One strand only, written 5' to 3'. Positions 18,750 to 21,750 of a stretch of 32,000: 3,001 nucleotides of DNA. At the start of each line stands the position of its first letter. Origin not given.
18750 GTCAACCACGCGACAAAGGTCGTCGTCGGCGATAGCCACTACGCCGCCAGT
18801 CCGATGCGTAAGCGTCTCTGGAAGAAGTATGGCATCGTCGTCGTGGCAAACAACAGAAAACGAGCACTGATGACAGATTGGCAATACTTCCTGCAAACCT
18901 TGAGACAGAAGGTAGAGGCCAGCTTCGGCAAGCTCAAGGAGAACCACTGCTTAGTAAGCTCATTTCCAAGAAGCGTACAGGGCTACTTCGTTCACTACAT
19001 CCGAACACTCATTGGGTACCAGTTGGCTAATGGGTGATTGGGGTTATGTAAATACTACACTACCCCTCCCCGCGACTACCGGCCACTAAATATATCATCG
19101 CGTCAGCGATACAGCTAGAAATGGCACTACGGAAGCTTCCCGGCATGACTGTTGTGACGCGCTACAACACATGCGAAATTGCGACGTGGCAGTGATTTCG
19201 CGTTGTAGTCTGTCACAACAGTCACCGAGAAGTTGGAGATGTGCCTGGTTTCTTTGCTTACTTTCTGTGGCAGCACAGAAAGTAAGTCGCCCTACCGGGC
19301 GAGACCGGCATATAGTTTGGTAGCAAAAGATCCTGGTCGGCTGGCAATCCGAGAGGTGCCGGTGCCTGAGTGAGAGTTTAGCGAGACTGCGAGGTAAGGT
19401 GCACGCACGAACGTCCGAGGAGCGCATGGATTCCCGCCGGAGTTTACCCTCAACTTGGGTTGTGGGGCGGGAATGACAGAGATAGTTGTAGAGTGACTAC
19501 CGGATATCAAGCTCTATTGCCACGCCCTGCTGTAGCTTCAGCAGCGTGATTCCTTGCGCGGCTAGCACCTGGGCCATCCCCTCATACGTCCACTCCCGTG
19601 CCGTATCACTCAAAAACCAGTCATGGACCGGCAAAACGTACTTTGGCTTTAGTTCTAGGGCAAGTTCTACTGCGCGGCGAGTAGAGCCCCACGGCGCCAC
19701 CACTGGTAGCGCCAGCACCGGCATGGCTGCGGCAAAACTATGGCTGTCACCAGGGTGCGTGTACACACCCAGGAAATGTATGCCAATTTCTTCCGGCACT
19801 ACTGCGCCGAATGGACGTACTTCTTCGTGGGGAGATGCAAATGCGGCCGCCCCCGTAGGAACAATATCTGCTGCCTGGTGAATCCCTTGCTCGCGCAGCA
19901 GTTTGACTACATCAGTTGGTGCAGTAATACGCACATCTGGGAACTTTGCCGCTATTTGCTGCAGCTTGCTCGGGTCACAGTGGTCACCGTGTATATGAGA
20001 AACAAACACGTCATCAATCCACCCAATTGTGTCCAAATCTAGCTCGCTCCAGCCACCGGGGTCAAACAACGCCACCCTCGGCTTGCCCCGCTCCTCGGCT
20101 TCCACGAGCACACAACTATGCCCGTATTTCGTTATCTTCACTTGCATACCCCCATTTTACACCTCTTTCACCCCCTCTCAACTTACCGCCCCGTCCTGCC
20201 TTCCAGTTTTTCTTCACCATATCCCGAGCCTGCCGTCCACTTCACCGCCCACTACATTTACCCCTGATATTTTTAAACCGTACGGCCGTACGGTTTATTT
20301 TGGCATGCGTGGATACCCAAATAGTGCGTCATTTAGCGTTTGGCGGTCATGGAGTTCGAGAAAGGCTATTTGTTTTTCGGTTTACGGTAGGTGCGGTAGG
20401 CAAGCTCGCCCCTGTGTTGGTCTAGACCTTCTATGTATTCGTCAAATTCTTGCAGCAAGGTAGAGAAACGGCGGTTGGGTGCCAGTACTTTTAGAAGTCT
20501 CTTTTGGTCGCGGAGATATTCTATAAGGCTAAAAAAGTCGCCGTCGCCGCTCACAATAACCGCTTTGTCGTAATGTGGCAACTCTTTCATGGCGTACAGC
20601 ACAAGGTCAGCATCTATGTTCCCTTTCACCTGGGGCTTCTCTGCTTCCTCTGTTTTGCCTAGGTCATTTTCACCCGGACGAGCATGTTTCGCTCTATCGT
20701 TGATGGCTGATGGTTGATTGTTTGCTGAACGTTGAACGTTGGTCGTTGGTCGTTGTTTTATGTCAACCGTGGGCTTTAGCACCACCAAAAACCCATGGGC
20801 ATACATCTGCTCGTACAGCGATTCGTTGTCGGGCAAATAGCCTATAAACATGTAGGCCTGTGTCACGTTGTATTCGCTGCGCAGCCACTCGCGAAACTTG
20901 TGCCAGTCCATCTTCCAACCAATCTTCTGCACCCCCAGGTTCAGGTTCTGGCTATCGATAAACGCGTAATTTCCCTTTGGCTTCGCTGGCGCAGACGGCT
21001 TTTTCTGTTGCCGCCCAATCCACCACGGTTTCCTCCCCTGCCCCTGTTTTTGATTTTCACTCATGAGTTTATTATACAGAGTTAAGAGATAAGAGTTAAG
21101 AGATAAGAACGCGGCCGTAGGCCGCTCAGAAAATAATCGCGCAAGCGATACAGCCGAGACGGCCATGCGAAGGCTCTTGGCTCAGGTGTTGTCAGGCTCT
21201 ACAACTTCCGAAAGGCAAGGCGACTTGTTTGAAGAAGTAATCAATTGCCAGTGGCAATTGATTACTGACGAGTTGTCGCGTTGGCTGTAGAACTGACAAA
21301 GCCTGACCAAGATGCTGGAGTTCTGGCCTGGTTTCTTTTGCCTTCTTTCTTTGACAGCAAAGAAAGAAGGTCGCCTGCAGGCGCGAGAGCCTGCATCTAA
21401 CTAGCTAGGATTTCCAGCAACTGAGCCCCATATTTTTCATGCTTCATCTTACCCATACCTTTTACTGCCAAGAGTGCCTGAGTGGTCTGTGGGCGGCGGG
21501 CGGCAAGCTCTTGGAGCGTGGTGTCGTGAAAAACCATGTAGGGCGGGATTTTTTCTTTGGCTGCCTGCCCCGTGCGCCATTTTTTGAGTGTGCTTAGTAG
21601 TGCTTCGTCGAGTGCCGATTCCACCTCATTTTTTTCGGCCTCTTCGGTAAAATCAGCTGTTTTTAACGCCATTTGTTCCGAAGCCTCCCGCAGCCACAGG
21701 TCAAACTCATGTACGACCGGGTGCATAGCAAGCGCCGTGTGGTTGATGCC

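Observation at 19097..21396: Two paralogous hairpin-rich elements (X and Y) with compensatory stem changes, unassigned to any RNA family I know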

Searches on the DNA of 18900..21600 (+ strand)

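Call 5: search_rna_families(source=window, start=18900, end=21600, threshold=evalue, max_evalue=10, show_alignments=2)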
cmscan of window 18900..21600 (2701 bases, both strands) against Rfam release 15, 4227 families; matches with E-value up to 10: 5.
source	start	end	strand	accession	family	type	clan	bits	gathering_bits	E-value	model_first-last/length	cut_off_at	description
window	21340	21371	+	RF04239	mir-4679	Gene; miRNA;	-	24.5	88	0.13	1-75/75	no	mir-4679 microRNA precursor family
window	19615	19735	-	RF00035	OxyS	Gene; sRNA;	-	19.8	75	0.44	1-110/110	no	OxyS RNA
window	19142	19177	+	RF03840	mir-3064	Gene; miRNA;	-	15.6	76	9.2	1-67/67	no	mir-3064 microRNA precursor family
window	19359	19483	+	RF02204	WT1-AS_2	Gene; lncRNA;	-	14.9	45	7.9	1-137/137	no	WT1 antisense RNA conserved region 2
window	20898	21099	-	RF02267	Vax2os1_2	Gene; lncRNA;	-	8.7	55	1.1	267-466/466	no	Vax2os1 conserved region 2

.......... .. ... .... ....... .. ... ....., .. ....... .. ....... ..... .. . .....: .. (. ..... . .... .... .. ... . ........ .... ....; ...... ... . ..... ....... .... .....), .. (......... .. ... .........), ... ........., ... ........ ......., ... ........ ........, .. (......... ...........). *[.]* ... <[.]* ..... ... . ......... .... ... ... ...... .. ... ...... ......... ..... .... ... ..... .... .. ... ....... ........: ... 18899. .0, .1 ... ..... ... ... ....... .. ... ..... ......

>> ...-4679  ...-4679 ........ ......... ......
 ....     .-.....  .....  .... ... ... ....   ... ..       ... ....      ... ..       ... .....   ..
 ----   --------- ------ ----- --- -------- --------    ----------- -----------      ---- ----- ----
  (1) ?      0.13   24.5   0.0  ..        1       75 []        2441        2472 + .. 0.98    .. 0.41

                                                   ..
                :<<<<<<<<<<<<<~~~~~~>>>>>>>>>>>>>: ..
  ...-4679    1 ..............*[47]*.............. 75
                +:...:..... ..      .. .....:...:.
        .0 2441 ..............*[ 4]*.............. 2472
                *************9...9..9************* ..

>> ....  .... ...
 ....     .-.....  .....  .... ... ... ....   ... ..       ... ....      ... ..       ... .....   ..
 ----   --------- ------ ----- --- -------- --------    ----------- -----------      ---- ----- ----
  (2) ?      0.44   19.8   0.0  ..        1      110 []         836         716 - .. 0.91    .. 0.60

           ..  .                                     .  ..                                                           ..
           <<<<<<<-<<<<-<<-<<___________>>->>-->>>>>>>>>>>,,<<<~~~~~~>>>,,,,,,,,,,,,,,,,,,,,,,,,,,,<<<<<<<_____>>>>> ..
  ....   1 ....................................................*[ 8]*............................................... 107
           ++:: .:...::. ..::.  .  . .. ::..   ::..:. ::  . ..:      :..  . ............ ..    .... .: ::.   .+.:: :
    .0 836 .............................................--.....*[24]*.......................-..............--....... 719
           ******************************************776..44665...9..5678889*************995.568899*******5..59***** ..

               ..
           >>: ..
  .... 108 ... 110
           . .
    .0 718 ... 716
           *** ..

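Call 43: search_dna_similar(query=window:19092-19322:+, collection=plasmids, mode=distant, max_rows=40, max_evalue=0.01, rows=spread)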
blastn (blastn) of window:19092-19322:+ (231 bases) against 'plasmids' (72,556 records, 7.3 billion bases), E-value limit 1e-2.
Records with a match: 126; places in all: 249; records where one place covers at least 80% of the query: 0.
Best place of each record, by identity: 80-90% 126.
By first word of the organism name: Ralstonia 124; Variovorax 1; Caballeronia 1.
By predicted mobility (MOB-suite, as given by PLSDB): mobilizable 102; non-mobilizable 24.
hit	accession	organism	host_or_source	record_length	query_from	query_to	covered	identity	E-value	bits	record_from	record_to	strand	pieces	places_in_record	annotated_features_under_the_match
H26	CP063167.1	Variovorax paradoxus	-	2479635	158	215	25%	83.3%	9e-6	57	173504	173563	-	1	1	none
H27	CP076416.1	Ralstonia solanacearum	tobacco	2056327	158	201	19%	87.2%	4e-4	53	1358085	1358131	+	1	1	none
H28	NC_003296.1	Ralstonia pseudosolanacearum GMI1000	-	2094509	158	201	19%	85.1%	5e-3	48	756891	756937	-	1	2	none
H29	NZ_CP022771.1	Ralstonia solanacearum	Solanum tuberosum,single cell,Potato ...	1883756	158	201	19%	85.1%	5e-3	48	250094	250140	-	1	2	none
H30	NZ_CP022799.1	Ralstonia solanacearum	Solanum tuberosum,single cell,Potato ...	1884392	158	201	19%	85.1%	5e-3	48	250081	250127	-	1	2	none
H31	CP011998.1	Ralstonia solanacearum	ginger,cell culture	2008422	158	201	19%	85.1%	5e-3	48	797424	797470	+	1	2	none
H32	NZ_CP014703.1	Ralstonia solanacearum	Solanum tuberosum,cell culture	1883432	158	201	19%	85.1%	5e-3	48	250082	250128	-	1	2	none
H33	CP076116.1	Ralstonia solanacearum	cell culture,wilting pepper (C. annuum) ...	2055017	158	201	19%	85.1%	5e-3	48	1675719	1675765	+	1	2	none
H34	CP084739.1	Ralstonia solanacearum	sunflower,cell culture,stem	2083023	158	201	19%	85.1%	5e-3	48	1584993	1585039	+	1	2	none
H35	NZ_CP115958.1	Ralstonia pseudosolanacearum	Solanum lycopersicum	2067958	158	201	19%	85.1%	5e-3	48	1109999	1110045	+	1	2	none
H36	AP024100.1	Ralstonia solanacearum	-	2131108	158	201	19%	85.1%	5e-3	48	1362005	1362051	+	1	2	none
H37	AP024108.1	Ralstonia solanacearum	-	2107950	158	201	19%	85.1%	5e-3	48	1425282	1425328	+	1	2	none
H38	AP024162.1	Ralstonia solanacearum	Curcuma aromatica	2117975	158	201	19%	85.1%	5e-3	48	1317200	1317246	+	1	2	none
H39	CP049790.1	Ralstonia solanacearum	whole organism,isolated from the ...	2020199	158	201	19%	85.1%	5e-3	48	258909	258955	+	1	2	none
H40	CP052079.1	Ralstonia solanacearum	tomato,cell culture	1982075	158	201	19%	85.1%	5e-3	48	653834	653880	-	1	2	none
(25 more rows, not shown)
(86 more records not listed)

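Call 44: get_annotated_region(hit=H28, flank=1200)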
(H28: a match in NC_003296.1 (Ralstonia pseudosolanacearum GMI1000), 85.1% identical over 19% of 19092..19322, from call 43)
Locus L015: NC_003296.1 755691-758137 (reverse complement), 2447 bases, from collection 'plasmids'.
description: Ralstonia pseudosolanacearum GMI1000 plasmid pGMI1000MP, complete sequence
organism: Ralstonia pseudosolanacearum GMI1000 (NCBI taxid 267608)
taxonomy: Bacteria; Pseudomonadota; Betaproteobacteria; Burkholderiales; Burkholderiaceae; Ralstonia; Ralstonia pseudosolanacearum; Ralstonia pseudosolanacearum GMI1000
host: -; source: -; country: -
typing (MOB-suite, as given by PLSDB): mobilizable; relaxase MOBP
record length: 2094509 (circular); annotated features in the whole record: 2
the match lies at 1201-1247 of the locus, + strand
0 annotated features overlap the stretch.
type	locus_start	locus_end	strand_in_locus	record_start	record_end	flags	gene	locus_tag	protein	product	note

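Call 47: search_rna_families(sources=[L015, L013, L014], threshold=evalue, max_evalue=1)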
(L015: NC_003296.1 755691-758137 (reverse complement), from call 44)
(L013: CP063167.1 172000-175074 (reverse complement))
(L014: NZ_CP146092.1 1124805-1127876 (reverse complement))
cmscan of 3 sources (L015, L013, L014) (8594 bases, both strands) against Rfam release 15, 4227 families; matches with E-value up to 1: 23.
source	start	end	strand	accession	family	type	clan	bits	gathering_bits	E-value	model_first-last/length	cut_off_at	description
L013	1190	1292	+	RF03891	mir-2545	Gene; miRNA;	-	49.6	94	2.3e-07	1-118/118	no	mir-2545 microRNA precursor family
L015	1070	1195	+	RF04159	MIR1437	Gene; miRNA;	-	40.7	168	0.00026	1-192/192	no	MIR1437 microRNA precursor family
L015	1084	1173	-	RF03516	MIR5229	Gene; miRNA;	-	34.9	80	0.00014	1-87/87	no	MIR5229 microRNA precursor family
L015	875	962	+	RF03952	mir-3718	Gene; miRNA;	-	32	78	0.00044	1-92/92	no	mir-3718 microRNA precursor family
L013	1203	1279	+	RF03646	MIR9776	Gene; miRNA;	-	31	100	0.046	1-84/84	no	MIR9776 microRNA precursor family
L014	1392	1517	+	RF04159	MIR1437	Gene; miRNA;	-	31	168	0.036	1-192/192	no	MIR1437 microRNA precursor family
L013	1190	1292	+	RF01921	mir-1296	Gene; miRNA;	-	30.5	100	0.011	1-87/87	no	mir-1296 microRNA precursor family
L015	1087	1170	+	RF03831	mir-627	Gene; miRNA;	-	30.4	86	0.0012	1-87/87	no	mir-627 microRNA precursor family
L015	1084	1173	-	RF04164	MIR1507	Gene; miRNA;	-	30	73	0.0011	1-107/107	no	MIR1507 microRNA precursor family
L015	871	965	-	RF04164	MIR1507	Gene; miRNA;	-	28.5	73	0.003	1-107/107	no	MIR1507 microRNA precursor family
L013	1197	1284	+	RF03525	mir-1343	Gene; miRNA;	-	28.2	51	0.2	1-82/82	no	mir-1343 microRNA precursor family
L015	1092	1166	+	RF03261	mir-1759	Gene; miRNA;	-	27.9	58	0.053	1-75/75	no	mir-1759 microRNA precursor family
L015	1085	1174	+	RF04164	MIR1507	Gene; miRNA;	-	27.4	73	0.0062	1-107/107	no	MIR1507 microRNA precursor family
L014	1392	1517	-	RF04159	MIR1437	Gene; miRNA;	-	26.8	168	0.29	1-192/192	no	MIR1437 microRNA precursor family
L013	1186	1296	-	RF00719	mir-326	Gene; miRNA;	-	26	66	0.13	1-95/95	no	mir-326 microRNA precursor family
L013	1200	1282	+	RF00707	mir-197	Gene; miRNA;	-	26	74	0.54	1-75/75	no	mir-197 microRNA precursor family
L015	1092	1166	-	RF03261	mir-1759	Gene; miRNA;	-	25.9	58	0.18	1-75/75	no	mir-1759 microRNA precursor family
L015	1089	1169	-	RF00707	mir-197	Gene; miRNA;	-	25.5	74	0.7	1-75/75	no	mir-197 microRNA precursor family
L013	1197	1285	-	RF00936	mir-744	Gene; miRNA;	-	24.4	87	0.45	1-96/96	no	mir-744 microRNA precursor family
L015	1102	1160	-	RF03778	mir-483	Gene; miRNA;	-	23.7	60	0.85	1-75/75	no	mir-483 microRNA precursor family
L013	1262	1297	-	RF01762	whalefall-1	Gene; sRNA;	-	21.1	37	0.084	1-56/56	no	Whalefall-1 RNA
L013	818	904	-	RF02421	Bp1_684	Gene; sRNA;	-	20.8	44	0.45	1-113/113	no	Burkholderia sRNA Bp1_Cand684_SIPHT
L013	1682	1733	+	RF01310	sR7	Gene; snRNA; snoRNA; CD-box;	-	19.2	37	0.77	1-57/57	no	Small nucleolar RNA sR7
